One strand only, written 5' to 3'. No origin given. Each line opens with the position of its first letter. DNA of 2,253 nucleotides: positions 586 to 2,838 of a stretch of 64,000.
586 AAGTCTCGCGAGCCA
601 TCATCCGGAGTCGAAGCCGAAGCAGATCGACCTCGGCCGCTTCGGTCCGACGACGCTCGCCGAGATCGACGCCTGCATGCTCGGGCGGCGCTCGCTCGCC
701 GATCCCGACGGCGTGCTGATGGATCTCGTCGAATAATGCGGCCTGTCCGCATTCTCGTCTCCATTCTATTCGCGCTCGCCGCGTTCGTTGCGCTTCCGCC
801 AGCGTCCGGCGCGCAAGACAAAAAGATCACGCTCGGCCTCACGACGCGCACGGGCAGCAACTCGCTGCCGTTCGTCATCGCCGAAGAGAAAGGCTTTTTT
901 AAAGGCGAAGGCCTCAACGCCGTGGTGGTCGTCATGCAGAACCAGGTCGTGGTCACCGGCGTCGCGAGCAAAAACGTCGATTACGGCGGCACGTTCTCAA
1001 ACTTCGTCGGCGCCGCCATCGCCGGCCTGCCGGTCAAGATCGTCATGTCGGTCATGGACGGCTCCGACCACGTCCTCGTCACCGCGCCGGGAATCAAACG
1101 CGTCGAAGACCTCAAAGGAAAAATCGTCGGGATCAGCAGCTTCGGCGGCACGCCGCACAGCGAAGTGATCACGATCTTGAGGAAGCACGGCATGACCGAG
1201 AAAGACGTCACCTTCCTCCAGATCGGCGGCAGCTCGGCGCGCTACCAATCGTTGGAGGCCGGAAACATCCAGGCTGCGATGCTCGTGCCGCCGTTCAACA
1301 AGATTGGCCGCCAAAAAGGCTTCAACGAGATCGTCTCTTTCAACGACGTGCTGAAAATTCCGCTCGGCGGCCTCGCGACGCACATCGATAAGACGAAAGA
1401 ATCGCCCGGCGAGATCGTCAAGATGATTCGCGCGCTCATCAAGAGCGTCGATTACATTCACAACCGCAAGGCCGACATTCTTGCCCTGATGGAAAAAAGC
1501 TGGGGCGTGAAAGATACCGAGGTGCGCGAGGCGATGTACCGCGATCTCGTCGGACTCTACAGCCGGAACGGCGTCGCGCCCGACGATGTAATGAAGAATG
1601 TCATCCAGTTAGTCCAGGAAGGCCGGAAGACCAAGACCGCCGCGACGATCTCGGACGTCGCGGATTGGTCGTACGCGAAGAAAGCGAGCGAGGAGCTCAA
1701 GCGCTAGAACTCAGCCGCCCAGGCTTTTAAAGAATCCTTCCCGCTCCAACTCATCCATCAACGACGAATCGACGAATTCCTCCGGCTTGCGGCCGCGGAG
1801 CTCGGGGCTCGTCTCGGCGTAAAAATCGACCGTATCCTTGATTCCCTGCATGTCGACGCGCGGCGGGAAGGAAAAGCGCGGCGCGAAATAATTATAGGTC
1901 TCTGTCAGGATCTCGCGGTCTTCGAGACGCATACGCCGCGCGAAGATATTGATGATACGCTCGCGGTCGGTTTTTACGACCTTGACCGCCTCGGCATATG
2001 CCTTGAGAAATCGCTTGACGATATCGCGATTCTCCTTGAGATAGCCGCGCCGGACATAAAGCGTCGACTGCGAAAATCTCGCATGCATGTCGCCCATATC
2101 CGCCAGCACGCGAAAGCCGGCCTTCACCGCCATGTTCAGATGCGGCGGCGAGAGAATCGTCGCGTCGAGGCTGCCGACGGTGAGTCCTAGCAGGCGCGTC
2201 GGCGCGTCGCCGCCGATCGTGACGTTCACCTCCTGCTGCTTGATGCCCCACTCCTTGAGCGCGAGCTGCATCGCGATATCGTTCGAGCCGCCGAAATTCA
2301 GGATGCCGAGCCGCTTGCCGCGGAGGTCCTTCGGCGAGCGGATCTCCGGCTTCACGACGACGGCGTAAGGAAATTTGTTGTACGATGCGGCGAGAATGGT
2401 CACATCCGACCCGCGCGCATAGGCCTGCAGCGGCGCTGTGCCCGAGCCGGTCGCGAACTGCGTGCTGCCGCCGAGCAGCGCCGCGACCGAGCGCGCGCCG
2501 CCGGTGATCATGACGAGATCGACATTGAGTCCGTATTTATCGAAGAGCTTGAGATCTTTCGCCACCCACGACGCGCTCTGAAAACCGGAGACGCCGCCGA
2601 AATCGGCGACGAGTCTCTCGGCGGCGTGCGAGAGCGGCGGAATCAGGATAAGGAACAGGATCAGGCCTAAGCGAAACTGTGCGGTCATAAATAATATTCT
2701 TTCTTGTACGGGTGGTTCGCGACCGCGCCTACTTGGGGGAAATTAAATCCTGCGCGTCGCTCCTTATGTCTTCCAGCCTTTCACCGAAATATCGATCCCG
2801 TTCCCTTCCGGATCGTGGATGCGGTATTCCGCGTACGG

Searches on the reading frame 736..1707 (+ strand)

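Call 74: search_protein_families(library=pfam, proteins=[window:736-1707:+], max_evalue=0.00001)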
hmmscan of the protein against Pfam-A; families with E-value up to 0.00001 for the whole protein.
window:736-1707:+ (323 aa): 2 families
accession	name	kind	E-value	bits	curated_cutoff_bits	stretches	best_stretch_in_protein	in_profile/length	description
PF09084.16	NMT1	-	1.1e-22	81.5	20.5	1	42-243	3-211/216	NMT1/THI5 like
PF13379.11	NMT1_2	-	1.8e-10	41.5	24.7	1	26-245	3-241/252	NMT1-like family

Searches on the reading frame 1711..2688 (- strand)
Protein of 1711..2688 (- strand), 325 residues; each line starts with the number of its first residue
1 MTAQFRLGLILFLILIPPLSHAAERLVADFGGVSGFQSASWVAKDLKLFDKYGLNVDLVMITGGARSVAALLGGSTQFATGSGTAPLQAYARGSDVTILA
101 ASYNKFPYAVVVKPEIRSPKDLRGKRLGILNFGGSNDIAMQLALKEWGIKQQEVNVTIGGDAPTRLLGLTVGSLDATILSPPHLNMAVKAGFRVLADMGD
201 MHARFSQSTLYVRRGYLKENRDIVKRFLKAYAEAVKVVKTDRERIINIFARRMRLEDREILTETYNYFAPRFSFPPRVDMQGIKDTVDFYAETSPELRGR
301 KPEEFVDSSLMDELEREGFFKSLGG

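Call 74: search_protein_families(library=pfam, proteins=[window:1711-2688:-], max_evalue=0.00001)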
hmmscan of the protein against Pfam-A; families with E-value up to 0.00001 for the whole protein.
window:1711-2688:- (325 aa): 2 families
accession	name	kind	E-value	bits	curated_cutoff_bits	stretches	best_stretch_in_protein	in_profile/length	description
PF09084.16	NMT1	-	7.3e-22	78.8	20.5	1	42-238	9-209/216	NMT1/THI5 like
PF13379.11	NMT1_2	-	1.8e-10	41.5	24.7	1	42-241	23-240/252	NMT1-like family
